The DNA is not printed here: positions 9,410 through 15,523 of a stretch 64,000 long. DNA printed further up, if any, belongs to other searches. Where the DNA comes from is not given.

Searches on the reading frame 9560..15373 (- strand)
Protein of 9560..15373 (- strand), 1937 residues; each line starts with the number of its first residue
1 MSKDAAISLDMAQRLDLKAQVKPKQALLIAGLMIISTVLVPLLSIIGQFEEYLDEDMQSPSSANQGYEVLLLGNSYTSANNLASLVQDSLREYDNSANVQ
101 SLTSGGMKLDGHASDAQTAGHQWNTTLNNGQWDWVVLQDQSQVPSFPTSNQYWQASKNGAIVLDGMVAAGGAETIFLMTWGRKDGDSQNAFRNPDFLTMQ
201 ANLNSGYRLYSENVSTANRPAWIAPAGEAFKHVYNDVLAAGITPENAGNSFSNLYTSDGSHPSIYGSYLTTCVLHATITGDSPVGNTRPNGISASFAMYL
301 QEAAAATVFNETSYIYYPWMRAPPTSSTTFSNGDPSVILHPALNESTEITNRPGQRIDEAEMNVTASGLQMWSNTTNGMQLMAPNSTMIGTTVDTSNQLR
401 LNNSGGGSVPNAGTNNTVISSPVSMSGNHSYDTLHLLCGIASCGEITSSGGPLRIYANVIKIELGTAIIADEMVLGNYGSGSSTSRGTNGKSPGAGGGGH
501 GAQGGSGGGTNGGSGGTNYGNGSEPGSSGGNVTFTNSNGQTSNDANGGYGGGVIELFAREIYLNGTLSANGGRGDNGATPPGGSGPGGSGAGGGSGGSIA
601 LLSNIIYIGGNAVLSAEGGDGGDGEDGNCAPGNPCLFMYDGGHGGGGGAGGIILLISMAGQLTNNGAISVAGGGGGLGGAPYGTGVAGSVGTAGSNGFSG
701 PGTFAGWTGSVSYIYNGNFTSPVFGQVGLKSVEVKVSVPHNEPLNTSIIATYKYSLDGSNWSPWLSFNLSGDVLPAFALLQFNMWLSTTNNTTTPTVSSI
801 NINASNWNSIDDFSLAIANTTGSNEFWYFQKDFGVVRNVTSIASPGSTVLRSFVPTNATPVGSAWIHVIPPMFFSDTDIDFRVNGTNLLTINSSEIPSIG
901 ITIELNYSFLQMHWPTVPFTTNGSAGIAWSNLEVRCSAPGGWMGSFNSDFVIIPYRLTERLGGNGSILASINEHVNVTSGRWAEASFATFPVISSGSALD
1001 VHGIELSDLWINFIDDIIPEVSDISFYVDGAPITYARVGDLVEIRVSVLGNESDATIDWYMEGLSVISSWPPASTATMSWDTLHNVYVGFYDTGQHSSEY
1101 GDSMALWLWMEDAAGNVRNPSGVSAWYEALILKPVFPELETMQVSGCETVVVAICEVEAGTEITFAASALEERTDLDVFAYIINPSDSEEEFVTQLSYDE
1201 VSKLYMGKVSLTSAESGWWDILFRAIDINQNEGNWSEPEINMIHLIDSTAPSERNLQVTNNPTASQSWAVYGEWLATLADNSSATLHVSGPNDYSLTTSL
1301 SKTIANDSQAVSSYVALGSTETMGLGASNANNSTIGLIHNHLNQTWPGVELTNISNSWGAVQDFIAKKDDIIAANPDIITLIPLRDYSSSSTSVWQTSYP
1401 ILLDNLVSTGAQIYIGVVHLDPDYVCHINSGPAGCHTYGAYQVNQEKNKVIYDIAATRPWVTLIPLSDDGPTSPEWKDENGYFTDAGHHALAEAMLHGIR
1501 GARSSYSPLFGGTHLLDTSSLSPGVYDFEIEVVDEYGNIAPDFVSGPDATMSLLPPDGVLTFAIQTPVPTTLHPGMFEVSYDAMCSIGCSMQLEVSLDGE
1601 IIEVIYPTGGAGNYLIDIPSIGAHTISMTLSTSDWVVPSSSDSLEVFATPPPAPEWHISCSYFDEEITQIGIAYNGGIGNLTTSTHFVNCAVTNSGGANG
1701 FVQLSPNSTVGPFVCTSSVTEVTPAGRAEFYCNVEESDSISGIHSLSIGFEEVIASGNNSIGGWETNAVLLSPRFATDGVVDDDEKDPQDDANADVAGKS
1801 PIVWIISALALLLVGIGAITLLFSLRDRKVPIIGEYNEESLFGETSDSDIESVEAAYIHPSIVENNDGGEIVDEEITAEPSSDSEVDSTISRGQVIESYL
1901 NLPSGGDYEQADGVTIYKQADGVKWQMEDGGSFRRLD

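Call 12: search_protein_families(library=pfam, proteins=[window:9560-15373:-], max_evalue=1)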
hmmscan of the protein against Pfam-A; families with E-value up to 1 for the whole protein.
window:9560-15373:- (1937 aa): 2 families
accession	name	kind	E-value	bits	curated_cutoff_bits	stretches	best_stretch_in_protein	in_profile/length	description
PF16227.11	DUF4886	-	9.9e-06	25.2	26.7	1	112-305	63-240/242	Domain of unknown function (DUF4886)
PF16967.11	TcfC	-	0.2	11.7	29.4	1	1511-1535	31-55/68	E-set like domain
